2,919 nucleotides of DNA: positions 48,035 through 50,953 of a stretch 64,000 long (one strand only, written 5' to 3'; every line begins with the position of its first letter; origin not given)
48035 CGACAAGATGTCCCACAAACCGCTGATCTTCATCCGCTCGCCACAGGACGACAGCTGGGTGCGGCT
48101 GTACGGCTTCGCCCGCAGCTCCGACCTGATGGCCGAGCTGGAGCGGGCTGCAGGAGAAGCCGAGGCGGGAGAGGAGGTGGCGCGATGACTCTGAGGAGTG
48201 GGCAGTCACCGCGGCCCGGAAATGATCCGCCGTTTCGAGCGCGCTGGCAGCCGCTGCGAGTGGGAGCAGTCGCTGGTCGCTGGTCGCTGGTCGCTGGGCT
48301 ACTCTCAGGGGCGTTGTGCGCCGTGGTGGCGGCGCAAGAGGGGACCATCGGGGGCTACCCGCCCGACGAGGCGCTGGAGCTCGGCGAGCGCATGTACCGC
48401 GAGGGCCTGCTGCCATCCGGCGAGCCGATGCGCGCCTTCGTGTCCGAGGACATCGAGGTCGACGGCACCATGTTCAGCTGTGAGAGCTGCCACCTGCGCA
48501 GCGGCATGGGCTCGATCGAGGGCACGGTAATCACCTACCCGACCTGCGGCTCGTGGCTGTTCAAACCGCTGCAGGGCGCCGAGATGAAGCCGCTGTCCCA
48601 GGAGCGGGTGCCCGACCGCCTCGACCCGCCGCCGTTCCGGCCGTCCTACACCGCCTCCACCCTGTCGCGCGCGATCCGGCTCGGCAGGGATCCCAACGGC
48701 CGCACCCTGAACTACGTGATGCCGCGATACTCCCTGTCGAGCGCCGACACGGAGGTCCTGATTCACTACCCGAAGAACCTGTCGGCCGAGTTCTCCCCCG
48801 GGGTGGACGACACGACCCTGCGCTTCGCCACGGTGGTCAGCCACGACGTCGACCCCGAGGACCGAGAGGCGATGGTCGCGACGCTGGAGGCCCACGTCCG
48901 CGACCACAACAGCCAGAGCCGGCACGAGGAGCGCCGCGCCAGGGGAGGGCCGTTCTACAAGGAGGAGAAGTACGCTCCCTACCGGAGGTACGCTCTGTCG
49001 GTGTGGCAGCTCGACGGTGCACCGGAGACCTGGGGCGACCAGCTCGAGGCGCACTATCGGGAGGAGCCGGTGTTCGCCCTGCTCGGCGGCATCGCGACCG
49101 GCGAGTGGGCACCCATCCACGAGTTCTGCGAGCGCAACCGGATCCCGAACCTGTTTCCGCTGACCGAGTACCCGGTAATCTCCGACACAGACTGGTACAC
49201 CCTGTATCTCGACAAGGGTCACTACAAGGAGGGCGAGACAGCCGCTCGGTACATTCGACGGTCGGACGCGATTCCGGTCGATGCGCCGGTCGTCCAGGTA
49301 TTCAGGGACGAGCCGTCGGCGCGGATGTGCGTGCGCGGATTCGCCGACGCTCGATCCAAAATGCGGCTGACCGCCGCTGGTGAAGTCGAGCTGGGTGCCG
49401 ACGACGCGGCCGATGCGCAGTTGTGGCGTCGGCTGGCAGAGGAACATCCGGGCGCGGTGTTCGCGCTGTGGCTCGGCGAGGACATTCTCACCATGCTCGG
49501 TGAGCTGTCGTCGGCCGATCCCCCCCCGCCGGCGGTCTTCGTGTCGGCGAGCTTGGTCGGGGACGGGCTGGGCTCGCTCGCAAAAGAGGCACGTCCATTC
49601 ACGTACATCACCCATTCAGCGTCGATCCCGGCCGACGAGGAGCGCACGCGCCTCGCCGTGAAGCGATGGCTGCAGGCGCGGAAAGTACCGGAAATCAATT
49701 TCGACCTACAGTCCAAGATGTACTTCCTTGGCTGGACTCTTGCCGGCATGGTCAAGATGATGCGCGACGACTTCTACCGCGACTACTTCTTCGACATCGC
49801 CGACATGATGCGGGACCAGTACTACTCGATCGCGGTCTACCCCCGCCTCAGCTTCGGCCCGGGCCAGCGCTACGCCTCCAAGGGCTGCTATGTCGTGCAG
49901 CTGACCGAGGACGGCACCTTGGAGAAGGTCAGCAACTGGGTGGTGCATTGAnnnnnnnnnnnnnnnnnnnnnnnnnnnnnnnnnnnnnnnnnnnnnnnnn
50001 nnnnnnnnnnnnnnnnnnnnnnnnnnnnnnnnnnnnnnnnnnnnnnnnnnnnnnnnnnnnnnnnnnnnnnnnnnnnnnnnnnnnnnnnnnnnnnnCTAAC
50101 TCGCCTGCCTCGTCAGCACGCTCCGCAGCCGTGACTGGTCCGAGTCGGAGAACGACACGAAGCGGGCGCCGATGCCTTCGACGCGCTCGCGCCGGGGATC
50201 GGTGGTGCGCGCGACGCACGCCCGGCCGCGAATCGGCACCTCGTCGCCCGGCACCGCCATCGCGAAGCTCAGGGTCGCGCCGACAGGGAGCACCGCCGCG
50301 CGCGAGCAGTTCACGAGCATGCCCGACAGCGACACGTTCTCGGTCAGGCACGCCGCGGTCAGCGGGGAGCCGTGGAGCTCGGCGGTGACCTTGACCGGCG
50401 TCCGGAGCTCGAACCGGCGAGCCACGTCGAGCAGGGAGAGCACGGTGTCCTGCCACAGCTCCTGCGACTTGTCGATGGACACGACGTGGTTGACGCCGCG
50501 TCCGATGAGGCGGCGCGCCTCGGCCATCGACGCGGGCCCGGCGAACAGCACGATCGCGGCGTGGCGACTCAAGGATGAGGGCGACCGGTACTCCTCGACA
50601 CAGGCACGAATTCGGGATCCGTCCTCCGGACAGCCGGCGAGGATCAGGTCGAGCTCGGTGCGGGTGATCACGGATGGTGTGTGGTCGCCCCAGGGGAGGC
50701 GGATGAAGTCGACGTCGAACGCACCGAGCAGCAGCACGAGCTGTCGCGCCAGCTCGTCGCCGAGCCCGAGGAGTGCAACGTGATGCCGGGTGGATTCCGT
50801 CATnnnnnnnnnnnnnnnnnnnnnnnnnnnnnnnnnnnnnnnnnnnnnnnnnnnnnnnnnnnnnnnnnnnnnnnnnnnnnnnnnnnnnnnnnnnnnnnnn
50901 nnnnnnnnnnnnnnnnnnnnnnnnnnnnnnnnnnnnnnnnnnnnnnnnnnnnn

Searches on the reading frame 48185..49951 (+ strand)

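Call 24: search_protein_families(library=pfam, proteins=[window:48185-49951:+], max_evalue=0.001)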
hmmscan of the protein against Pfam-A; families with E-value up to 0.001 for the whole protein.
window:48185-49951:+ (588 aa): 1 family
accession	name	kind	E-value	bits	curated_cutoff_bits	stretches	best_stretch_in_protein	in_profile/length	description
PF13458.12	Peripla_BP_6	-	3.5e-08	33.9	31.7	1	280-577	54-342/343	Periplasmic binding protein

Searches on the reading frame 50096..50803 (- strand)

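Call 24: search_protein_families(library=pfam, proteins=[window:50096-50803:-], max_evalue=0.001)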
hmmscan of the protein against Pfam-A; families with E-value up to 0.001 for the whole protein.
window:50096-50803:- (235 aa): 1 family
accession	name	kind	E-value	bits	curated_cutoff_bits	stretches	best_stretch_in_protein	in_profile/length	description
PF07238.19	PilZ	-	3.5e-08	34.2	22.5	1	129-230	2-100/102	PilZ domain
